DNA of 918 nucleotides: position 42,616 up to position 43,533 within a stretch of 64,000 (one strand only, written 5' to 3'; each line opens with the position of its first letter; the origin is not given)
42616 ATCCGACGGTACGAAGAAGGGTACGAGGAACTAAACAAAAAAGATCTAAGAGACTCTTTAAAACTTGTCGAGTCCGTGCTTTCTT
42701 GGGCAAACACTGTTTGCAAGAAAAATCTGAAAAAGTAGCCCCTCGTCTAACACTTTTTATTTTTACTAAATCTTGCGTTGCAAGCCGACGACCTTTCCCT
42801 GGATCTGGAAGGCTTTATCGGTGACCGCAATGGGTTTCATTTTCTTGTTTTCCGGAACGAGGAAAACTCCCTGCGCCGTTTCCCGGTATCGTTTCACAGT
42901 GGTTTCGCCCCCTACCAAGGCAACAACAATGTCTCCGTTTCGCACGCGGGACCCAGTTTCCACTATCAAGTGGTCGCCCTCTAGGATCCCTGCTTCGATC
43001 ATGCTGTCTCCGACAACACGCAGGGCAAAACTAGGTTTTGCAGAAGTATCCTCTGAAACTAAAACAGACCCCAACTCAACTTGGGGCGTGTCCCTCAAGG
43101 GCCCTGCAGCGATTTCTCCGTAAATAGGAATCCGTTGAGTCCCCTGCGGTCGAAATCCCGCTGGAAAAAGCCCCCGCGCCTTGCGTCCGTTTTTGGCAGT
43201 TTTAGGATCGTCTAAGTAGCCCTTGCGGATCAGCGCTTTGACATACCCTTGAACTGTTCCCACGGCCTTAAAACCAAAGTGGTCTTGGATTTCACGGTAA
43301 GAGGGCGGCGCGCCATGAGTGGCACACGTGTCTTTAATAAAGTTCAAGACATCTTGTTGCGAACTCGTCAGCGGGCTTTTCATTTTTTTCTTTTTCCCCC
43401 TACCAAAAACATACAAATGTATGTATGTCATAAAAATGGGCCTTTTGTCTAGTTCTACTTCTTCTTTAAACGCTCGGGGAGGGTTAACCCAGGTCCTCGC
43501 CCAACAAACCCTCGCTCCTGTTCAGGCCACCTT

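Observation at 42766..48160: Divergent lexA | imuA'-imuB-dnaE2 SOS mutagenesis cassette with a non-E. coli-type palindromic operator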

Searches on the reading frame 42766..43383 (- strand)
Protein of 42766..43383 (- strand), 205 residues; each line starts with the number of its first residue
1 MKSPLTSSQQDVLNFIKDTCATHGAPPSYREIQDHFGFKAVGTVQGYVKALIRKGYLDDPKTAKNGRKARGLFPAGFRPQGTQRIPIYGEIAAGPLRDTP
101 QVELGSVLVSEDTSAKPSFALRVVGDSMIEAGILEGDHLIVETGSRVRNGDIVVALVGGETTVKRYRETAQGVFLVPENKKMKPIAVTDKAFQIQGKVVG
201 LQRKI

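Call 6: search_protein_families(library=pfam, proteins=[window:42766-43383:-], max_evalue=0.01)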
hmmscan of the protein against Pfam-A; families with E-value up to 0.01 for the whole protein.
window:42766-43383:- (205 aa): 2 families
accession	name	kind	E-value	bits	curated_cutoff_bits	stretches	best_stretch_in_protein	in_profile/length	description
PF00717.28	Peptidase_S24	-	1e-26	93.4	23.3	1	86-199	1-116/116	Peptidase S24-like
PF01726.22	LexA_DNA_bind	-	4.1e-15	55.7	23.7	1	3-58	2-57/65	LexA DNA binding domain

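Call 8: find_homologous_proteins(query=window:42766-43383:-, max_evalue=1e-10)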
Query window:42766-43383:- (205 aa): 4547 proteins with E <= 1e-10 among 4787 candidates; the best 120 are listed.
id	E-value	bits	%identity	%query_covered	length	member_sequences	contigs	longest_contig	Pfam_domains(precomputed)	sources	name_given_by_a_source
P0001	7.4e-130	448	100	100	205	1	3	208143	PF00717.29,PF01726.23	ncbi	-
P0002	1.9e-107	375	83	100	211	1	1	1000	PF00717.29,PF01726.23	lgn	-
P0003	6.3e-106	370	80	100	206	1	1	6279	PF00717.29,PF01726.23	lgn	-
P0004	1.2e-104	366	81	100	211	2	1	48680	PF00717.29,PF01726.23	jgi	jgi:repressor LexA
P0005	6.6e-104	364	81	100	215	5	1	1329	PF00717.29,PF01726.23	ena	-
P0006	1.8e-103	362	79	100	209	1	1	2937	PF00717.29,PF01726.23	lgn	-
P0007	3.4e-101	355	76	100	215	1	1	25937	PF00717.29,PF01726.23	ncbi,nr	ncbi:transcriptional repressor LexA [bacterium]|nr:transcriptional repressor LexA [bacterium]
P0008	7.2e-101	354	75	100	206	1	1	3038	PF00717.29,PF01726.23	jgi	jgi:repressor LexA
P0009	2.2e-100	352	78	100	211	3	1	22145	PF00717.29,PF01726.23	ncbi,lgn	-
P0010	5.1e-100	351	77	100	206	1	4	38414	PF00717.29,PF01726.23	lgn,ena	-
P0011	1.5e-99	349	77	100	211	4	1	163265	PF00717.29,PF01726.23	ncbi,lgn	-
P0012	1.9e-98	346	76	100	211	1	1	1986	PF00717.29,PF01726.23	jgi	-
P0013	8.1e-97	340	75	100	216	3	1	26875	PF00717.29,PF01726.23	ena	-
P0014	7.0e-93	328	73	100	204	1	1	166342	PF00717.29,PF01726.23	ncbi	-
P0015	1.3e-89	317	72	100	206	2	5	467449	PF00717.29,PF01726.23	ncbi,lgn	-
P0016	1.0e-77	278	64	100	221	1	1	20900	PF00717.29,PF01726.23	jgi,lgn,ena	-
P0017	4.5e-77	276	64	98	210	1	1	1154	PF00717.29,PF01726.23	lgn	-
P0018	3.9e-76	273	62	100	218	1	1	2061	PF00717.29,PF01726.23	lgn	-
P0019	3.0e-75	270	61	99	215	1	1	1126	PF00717.29,PF01726.23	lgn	-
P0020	8.7e-75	269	59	98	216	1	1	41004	PF00717.29,PF01726.23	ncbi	-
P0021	8.8e-75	269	65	98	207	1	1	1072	PF00717.29,PF01726.23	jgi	jgi:repressor LexA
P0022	2.7e-74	267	62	100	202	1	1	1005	PF00717.29,PF01726.23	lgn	-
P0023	2.9e-74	267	60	98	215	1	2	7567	PF00717.29,PF01726.23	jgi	jgi:repressor LexA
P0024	3.6e-74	267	61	100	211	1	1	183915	PF00717.29,PF01726.23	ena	-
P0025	2.3e-73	264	64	98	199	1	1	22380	PF00717.29,PF01726.23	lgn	-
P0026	5.0e-73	263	60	99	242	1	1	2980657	PF00717.29,PF01726.23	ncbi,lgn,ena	-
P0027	6.4e-73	262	63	100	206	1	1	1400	PF00717.29,PF01726.23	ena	-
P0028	7.4e-73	262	61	100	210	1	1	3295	PF00717.29,PF01726.23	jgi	jgi:repressor LexA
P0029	8.1e-73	262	59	98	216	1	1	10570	PF00717.29,PF01726.23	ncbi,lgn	-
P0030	2.0e-72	261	62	98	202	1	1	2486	PF00717.29,PF01726.23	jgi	jgi:repressor LexA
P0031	6.6e-72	259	58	100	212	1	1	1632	PF00717.29,PF01726.23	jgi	jgi:repressor LexA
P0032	7.9e-72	259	65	94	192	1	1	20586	PF00717.29,PF01726.23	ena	-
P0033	1.2e-71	258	60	100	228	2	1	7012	PF00717.29,PF01726.23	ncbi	-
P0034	1.5e-71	258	58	99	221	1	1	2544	PF00717.29,PF01726.23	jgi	jgi:repressor LexA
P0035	2.2e-71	257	62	98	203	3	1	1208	PF00717.29,PF01726.23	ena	-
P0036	9.9e-71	255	60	100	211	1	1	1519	PF00717.29,PF01726.23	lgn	-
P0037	1.1e-70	255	60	98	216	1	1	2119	PF00717.29,PF01726.23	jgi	jgi:repressor LexA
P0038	2.6e-70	254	61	100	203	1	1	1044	PF00717.29,PF01726.23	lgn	-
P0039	2.8e-70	254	62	100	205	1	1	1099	PF00717.29,PF01726.23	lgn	-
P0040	4.2e-70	253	61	100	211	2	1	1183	PF00717.29,PF01726.23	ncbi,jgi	-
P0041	5.8e-70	253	58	99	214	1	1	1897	PF00717.29,PF01726.23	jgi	jgi:repressor LexA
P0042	8.6e-70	252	60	98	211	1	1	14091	PF00717.29,PF01726.23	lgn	-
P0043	9.8e-70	252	58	98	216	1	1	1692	PF00717.29,PF01726.23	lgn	-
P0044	1.1e-69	252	60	98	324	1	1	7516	PF00717.29,PF01726.23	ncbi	-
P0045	1.1e-69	252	62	94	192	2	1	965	PF00717.29,PF01726.23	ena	-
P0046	1.9e-69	251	59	100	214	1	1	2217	PF00717.29,PF01726.23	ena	-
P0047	4.0e-69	250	59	99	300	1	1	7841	PF00717.29,PF01726.23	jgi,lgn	-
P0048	4.6e-69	250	62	100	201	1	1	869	PF00717.29,PF01726.23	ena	-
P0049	6.6e-69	249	61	100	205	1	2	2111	PF00717.29,PF01726.23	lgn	-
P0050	6.8e-69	249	60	100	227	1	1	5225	PF00717.29,PF01726.23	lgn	-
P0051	8.7e-69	249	57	98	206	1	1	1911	PF00717.29,PF01726.23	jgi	jgi:repressor LexA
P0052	1.1e-68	249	61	98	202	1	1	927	PF00717.29,PF01726.23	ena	-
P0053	1.4e-68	248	58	98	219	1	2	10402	PF00717.29,PF01726.23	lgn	-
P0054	1.8e-68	248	60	100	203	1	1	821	PF00717.29,PF01726.23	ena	-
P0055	2.0e-68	248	59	100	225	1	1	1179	PF00717.29,PF01726.23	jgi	jgi:repressor LexA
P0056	3.2e-68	247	57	99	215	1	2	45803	PF00717.29,PF01726.23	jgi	jgi:repressor LexA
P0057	3.4e-68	247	60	99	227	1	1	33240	PF00717.29,PF01726.23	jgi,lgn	-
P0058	3.6e-68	247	62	98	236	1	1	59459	PF00717.29,PF01726.23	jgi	jgi:repressor LexA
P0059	4.6e-68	247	58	100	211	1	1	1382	PF00717.29,PF01726.23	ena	-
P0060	6.0e-68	246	58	99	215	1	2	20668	PF00717.29,PF01726.23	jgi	jgi:repressor LexA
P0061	9.6e-68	246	60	99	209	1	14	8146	PF00717.29,PF01726.23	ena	-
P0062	9.8e-68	246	58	99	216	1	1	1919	PF00717.29,PF01726.23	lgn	-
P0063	1.2e-67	245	58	98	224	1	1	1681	PF00717.29,PF01726.23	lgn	-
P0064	2.6e-67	244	58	100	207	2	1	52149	PF00717.29,PF01726.23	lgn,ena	-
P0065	2.7e-67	244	59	99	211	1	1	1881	PF00717.29,PF01726.23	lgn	-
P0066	3.2e-67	244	57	100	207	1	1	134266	PF00717.29,PF01726.23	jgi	-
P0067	3.9e-67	244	59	98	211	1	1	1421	PF00717.29,PF01726.23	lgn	-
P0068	5.8e-67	243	59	100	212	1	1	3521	PF00717.29,PF01726.23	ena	-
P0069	8.9e-67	242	60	98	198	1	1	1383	PF00717.29,PF01726.23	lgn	-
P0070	1.0e-66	242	58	100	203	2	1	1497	PF13730.13,PF00717.29,PF01726.23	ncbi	-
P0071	1.2e-66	242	56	100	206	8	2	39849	PF00717.29,PF01726.23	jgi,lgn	jgi:repressor LexA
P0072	1.2e-66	242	59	98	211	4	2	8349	PF00717.29,PF01726.23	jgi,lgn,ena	-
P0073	1.4e-66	242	58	100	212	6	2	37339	PF00717.29,PF01726.23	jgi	jgi:repressor LexA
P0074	1.7e-66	242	58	100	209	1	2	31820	PF00717.29,PF01726.23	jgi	jgi:repressor LexA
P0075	1.8e-66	241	58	100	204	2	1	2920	PF00717.29,PF01726.23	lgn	-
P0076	2.3e-66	241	58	100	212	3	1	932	PF00717.29,PF01726.23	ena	-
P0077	2.5e-66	241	57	100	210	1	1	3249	PF00717.29,PF01726.23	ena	-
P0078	4.3e-66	240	60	98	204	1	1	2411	PF00717.29,PF01726.23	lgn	-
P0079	6.2e-66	240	57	99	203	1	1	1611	PF00717.29,PF01726.23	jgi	jgi:repressor LexA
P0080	9.1e-66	239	60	98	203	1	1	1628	PF00717.29,PF01726.23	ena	-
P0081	9.6e-66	239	58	99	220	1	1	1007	PF00717.29,PF01726.23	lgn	-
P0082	1.7e-65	238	57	100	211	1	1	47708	PF00717.29,PF01726.23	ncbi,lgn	-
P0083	2.0e-65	238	57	100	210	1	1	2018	PF00717.29,PF01726.23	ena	-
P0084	2.4e-65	238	59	98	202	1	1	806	PF00717.29,PF01726.23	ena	-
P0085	2.7e-65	238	58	99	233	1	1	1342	PF00717.29,PF01726.23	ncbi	-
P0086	2.9e-65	237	59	100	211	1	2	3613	PF00717.29,PF01726.23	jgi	jgi:repressor LexA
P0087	3.2e-65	237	56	100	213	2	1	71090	PF00717.29,PF01726.23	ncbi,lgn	-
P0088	3.9e-65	237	59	100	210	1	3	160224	PF00717.29,PF01726.23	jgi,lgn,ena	-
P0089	5.6e-65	237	58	100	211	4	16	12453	PF00717.29,PF01726.23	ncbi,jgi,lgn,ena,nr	ncbi:MAG: repressor LexA [Deltaproteobacteria bacterium]|nr:repressor LexA [Deltaproteobacteria bact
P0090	6.3e-65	236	56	100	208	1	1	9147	PF00717.29,PF01726.23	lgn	-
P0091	7.2e-65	236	56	100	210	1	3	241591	PF00717.29,PF01726.23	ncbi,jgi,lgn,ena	jgi:repressor LexA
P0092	8.7e-65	236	59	99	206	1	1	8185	PF00717.29,PF01726.23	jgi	jgi:repressor LexA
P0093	9.0e-65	236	56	100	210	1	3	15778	PF00717.29,PF01726.23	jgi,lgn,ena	jgi:repressor LexA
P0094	9.1e-65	236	57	100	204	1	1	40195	PF00717.29,PF01726.23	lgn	-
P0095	1.0e-64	236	57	98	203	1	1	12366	PF00717.29,PF01726.23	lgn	-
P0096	1.1e-64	236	58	100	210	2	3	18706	PF13730.13,PF00717.29,PF01726.23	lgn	-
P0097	1.3e-64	235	56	100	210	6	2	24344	PF00717.29,PF01726.23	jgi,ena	jgi:repressor LexA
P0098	1.6e-64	235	59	99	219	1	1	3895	PF00717.29,PF01726.23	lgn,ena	-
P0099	2.0e-64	235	58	98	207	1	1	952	PF00717.29,PF01726.23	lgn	-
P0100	2.2e-64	235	58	100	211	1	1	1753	PF00717.29,PF01726.23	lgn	-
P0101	2.4e-64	234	58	98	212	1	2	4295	PF00717.29,PF01726.23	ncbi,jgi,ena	jgi:repressor LexA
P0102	2.8e-64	234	57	98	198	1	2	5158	PF00717.29,PF01726.23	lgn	-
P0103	3.2e-64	234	55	100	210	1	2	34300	PF00717.29,PF01726.23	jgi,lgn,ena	-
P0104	4.2e-64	234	58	98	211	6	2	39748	PF00717.29,PF01726.23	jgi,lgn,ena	jgi:repressor LexA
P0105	4.4e-64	234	57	100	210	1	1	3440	PF13730.13,PF00717.29,PF01726.23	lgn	-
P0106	5.3e-64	233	57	98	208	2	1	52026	PF00717.29,PF01726.23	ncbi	-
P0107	6.9e-64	233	59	98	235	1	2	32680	PF00717.29,PF01726.23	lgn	-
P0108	6.9e-64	233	56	100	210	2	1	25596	PF00717.29,PF01726.23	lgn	-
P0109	8.0e-64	233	59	99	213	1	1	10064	PF00717.29,PF01726.23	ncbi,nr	ncbi:MAG: transcriptional repressor LexA [Deltaproteobacteria bacterium]|nr:transcriptional represso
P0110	9.2e-64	233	55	100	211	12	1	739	PF00717.29,PF01726.23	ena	-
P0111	9.7e-64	232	55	100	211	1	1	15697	PF00717.29,PF01726.23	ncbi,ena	-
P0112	1.3e-63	232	56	100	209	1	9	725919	PF00717.29,PF01726.23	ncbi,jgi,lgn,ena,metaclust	jgi:repressor LexA|metaclust:\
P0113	1.3e-63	232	59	100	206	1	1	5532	PF00717.29,PF01726.23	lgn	-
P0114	1.5e-63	232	56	100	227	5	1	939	PF00717.29,PF01726.23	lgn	-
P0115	1.5e-63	232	58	98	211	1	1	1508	PF00717.29,PF01726.23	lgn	-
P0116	2.5e-63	231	55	100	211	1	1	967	PF00717.29,PF01726.23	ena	-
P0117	2.5e-63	231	56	100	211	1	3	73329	PF00717.29,PF01726.23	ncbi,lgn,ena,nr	ncbi:MAG: repressor LexA [Bdellovibrionales bacterium]|nr:repressor LexA [Bdellovibrionales bacteriu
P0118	6.5e-63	230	53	98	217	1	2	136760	PF00717.29,PF01726.23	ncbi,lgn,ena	-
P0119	6.7e-63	230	55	100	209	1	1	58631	PF00717.29,PF01726.23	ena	-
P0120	7.7e-63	230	55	98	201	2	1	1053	PF00717.29,PF01726.23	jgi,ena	-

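Call 9: find_encoding_contigs(protein=P0001, flank=10000, max_places=4)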
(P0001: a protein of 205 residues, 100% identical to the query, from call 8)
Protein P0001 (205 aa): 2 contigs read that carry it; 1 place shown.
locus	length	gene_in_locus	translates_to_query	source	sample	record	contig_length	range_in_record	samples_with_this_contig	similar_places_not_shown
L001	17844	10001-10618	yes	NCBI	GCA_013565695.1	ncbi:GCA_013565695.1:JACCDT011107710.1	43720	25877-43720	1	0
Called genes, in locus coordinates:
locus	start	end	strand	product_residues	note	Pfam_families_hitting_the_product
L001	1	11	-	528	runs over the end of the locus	PF13649:Methyltransf_25, PF08241:Methyltransf_11, PF08242:Methyltransf_12, PF13489:Methyltransf_23 (weak), PF13847:Methyltransf_31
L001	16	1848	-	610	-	PF01757:Acyl_transf_3, PF19040:SGNH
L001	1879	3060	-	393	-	-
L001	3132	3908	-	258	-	-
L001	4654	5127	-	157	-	-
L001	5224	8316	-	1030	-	PF02811:PHP, PF07733:DNA_pol3_alpha, PF17657:DNA_pol3_finger, PF14579:HHH_6, PF01336:tRNA_anti-codon (weak)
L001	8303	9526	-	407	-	-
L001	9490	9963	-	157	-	-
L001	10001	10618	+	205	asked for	PF01726:LexA_DNA_bind, PF00717:Peptidase_S24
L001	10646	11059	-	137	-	PF05168:HEPN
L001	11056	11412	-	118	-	PF01909:NTP_transf_2, PF18765:Polbeta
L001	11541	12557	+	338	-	PF00195:Chal_sti_synt_N (weak), PF00108:Thiolase_N (faint), PF08545:ACP_syn_III, PF08541:ACP_syn_III_C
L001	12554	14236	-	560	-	-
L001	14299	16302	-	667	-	PF13491:FtsK_4TM, PF17854:FtsK_alpha, PF01580:FtsK_SpoIIIE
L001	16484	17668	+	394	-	PF01699:Na_Ca_ex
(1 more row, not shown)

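Call 12: find_related_loci(query=A1, collection=genome_contigs, flank=10000)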
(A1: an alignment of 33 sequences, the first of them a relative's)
Query A1 (205 aa) in genome_contigs; peptide patterns used: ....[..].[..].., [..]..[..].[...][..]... (x = any residue, [..] = any of these).
599 stretches matched a pattern (row limit reached: there are more); 551 encode a relative of the query (tblastn E <= 1e-3); the best 80 are kept; 80 distinct loci.
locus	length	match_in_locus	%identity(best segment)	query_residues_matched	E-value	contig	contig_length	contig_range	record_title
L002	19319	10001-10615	81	2-205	1e-110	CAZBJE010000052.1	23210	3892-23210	MAG TPA_asm: uncultured Pseudobdellovibrionaceae bacterium isolate SRP296810_co1_366 genome assembly, contig: NODE_2140_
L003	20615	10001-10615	76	1-205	2e-108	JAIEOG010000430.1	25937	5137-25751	MAG: bacterium isolate co.spades.DASTOOL.1kb_089 c_000000439330, whole genome shotgun sequence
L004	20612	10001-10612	73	1-205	1e-99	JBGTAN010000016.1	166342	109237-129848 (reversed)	MAG: Bdellovibrionota bacterium isolate JTS-AC74 k141_1019205, whole genome shotgun sequence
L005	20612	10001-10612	77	2-205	1e-105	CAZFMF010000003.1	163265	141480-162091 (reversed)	MAG TPA_asm: uncultured Pseudobdellovibrionaceae bacterium isolate SRP287051_co1_153 genome assembly, contig: NODE_194_l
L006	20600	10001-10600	63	5-205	7e-79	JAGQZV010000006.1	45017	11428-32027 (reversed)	MAG: Bdellovibrionales bacterium isolate HKST-UBA01 NODE_6_length_45017_cov_2.805852, whole genome shotgun sequence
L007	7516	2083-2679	60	5-205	6e-76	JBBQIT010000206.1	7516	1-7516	MAG: Bdellovibrionota bacterium isolate Co_metawrap_796 Cmw_796_k141_18719456_length_7516_cov_6.0000, whole genome shotg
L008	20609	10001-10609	60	4-205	1e-75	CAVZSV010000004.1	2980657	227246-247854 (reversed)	MAG: uncultured delta proteobacterium isolate MFD09495.bin.1.125 genome assembly, contig: contig_2782, whole genome shot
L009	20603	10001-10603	59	5-205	4e-74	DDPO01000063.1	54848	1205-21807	MAG TPA_asm: Bdellovibrionaceae bacterium UBA2466 UBA2466_contig_8161, whole genome shotgun sequence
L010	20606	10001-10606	57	5-205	1e-70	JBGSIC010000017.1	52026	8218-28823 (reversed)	MAG: Bdellovibrionota bacterium isolate JTS-AC12 k141_3971542, whole genome shotgun sequence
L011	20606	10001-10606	52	2-204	5e-64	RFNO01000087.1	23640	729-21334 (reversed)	MAG: Proteobacteria bacterium isolate LLD_190 Lanier.contig15956.23640bp, whole genome shotgun sequence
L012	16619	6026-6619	49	5-205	3e-56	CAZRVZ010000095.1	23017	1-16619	MAG TPA_asm: uncultured Pseudobdellovibrionaceae bacterium isolate binchicken_co203_350 genome assembly, contig: k141_38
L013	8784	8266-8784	54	2-175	1e-55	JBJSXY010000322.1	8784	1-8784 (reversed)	MAG: Pseudomonadota bacterium isolate samp_4435_maxbin_723 samp_4435_2079731, whole genome shotgun sequence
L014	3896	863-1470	54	1-204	1e-50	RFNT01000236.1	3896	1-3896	MAG: bacterium isolate LLD_281 Lanier.contig24650.3896bp, whole genome shotgun sequence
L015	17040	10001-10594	45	5-203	8e-41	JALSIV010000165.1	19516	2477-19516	MAG: Pirellulaceae bacterium isolate 354-166_metabat2_scaf2bin.049 354-166_scaffold_2347_c2, whole genome shotgun sequen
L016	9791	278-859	41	5-204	2e-39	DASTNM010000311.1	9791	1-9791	MAG TPA_asm: Candidatus Polarisedimenticolia bacterium isolate SMAG_U2143 k141_39765, whole genome shotgun sequence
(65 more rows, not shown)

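Call 28: search_protein_families(library=ncbifam, proteins=[window:42766-43383:-], max_evalue=0.01)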
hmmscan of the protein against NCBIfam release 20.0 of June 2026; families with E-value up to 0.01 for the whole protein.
window:42766-43383:- (205 aa): 3 families
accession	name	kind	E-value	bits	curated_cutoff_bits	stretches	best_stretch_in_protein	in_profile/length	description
TIGR00498.1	lexA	equivalog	8.7e-48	162.6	110.95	1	3-205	2-202/203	transcriptional repressor LexA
NF007621.2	PRK10276.1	subfamily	3e-20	72.4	110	1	102-199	16-111/115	translesion error-prone DNA polymerase V autoproteolytic subunit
NF051876.1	transXXX_HumD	equivalog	7.8e-07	29.1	120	1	124-201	33-110/129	HumD family translesion DNA polymerase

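Call 75: find_encoding_contigs(protein=P0137, flank=3000, max_places=2)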
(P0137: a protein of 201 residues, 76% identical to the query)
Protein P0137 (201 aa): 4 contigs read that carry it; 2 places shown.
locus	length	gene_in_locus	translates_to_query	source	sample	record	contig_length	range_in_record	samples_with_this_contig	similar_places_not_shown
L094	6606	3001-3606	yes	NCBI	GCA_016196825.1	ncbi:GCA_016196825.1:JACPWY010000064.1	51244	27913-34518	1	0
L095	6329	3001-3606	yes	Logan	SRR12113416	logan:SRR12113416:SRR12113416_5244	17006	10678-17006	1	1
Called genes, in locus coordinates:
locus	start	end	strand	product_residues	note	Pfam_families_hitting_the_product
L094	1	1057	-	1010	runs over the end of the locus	PF02811:PHP, PF07733:DNA_pol3_alpha, PF17657:DNA_pol3_finger, PF14579:HHH_6, PF01336:tRNA_anti-codon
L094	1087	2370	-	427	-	PF11799:IMS_C (weak)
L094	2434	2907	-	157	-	-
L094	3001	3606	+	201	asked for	PF01726:LexA_DNA_bind, PF00717:Peptidase_S24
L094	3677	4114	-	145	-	-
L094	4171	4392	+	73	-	-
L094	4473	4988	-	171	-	-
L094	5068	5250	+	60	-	-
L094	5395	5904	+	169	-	-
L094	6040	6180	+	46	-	-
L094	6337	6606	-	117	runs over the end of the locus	PF01844:HNH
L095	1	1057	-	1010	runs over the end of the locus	PF02811:PHP, PF07733:DNA_pol3_alpha, PF17657:DNA_pol3_finger, PF14579:HHH_6, PF01336:tRNA_anti-codon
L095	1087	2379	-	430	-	PF11799:IMS_C (weak)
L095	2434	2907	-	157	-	-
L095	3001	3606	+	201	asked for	PF01726:LexA_DNA_bind, PF00717:Peptidase_S24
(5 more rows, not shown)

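Call 76: find_encoding_contigs(protein=P0135, flank=3000, max_places=2)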
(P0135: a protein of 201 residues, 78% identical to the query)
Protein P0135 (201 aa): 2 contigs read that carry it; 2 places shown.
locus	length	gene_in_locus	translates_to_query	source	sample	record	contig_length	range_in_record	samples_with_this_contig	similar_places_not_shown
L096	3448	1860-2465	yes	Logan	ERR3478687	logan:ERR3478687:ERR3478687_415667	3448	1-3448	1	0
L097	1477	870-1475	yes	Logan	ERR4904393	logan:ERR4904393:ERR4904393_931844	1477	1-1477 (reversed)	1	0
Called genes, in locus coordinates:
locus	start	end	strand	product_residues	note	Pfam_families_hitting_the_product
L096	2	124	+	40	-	?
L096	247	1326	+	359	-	PF04055:Radical_SAM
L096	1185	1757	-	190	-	PF14579:HHH_6 (weak)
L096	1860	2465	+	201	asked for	PF01726:LexA_DNA_bind, PF00717:Peptidase_S24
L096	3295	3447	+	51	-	?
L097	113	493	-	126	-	PF14579:HHH_6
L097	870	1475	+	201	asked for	PF01726:LexA_DNA_bind, PF00717:Peptidase_S24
